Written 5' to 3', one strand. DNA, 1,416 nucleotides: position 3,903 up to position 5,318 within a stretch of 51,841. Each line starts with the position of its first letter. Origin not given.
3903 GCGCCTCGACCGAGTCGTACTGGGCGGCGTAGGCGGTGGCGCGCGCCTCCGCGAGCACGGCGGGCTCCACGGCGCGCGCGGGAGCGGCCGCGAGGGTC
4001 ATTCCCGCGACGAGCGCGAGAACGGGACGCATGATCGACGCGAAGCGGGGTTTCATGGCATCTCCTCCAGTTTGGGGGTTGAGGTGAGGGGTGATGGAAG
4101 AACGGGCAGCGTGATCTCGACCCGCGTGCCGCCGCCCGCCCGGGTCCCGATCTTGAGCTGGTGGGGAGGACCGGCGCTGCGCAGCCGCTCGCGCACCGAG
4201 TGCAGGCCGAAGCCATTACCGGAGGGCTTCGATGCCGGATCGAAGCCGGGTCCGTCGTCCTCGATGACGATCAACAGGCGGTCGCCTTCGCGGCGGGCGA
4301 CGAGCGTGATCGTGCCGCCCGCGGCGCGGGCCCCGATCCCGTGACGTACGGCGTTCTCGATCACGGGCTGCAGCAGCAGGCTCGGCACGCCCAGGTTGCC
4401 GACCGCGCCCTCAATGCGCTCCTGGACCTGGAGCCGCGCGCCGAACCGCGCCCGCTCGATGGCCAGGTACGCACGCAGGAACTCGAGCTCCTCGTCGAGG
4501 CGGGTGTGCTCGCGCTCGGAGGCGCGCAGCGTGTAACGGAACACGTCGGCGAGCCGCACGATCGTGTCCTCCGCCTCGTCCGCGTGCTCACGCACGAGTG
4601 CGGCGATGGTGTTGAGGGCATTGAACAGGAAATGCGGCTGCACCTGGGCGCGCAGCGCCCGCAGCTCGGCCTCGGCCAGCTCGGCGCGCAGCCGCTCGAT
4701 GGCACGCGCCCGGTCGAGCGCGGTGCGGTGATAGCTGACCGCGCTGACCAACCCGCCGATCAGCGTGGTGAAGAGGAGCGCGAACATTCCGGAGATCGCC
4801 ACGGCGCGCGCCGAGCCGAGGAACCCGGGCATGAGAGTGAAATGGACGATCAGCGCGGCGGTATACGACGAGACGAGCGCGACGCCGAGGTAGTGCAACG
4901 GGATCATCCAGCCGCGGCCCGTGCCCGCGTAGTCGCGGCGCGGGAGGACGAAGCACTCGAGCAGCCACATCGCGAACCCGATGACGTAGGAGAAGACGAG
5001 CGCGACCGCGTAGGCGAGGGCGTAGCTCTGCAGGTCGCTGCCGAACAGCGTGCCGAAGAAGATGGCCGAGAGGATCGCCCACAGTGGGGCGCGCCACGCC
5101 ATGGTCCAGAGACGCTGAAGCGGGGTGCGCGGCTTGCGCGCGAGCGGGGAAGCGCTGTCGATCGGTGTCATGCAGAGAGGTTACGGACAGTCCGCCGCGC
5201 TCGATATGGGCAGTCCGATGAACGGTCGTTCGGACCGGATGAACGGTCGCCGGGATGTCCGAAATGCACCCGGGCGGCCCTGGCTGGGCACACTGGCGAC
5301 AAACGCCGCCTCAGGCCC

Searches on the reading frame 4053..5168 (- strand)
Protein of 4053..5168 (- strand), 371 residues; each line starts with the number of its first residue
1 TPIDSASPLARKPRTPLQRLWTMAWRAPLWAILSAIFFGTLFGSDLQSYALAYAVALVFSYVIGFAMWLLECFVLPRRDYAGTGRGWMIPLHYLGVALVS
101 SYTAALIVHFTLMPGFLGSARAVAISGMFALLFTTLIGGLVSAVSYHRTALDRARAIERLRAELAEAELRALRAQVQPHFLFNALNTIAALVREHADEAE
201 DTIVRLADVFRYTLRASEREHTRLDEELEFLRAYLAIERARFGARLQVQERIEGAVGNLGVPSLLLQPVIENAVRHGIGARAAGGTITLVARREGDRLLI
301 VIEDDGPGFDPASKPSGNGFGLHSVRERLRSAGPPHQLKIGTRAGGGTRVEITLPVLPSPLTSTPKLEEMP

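Call 72: search_protein_families(library=pfam, proteins=[window:4053-5168:-], max_evalue=0.001)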
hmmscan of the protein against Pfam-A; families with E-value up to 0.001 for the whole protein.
window:4053-5168:- (371 aa): 3 families
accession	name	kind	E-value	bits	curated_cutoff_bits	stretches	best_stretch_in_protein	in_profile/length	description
PF06580.19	His_kinase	-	2.8e-27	95.2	25.2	1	167-246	1-81/81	Histidine kinase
PF02518.31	HATPase_c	-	1.3e-12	48.6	26.4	1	265-356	9-109/111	Histidine kinase-, DNA gyrase B-, and HSP90-like ATPase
PF13581.12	HATPase_c_2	-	6.8e-05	23.3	27.4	1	270-318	40-98/127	Histidine kinase-like ATPase domain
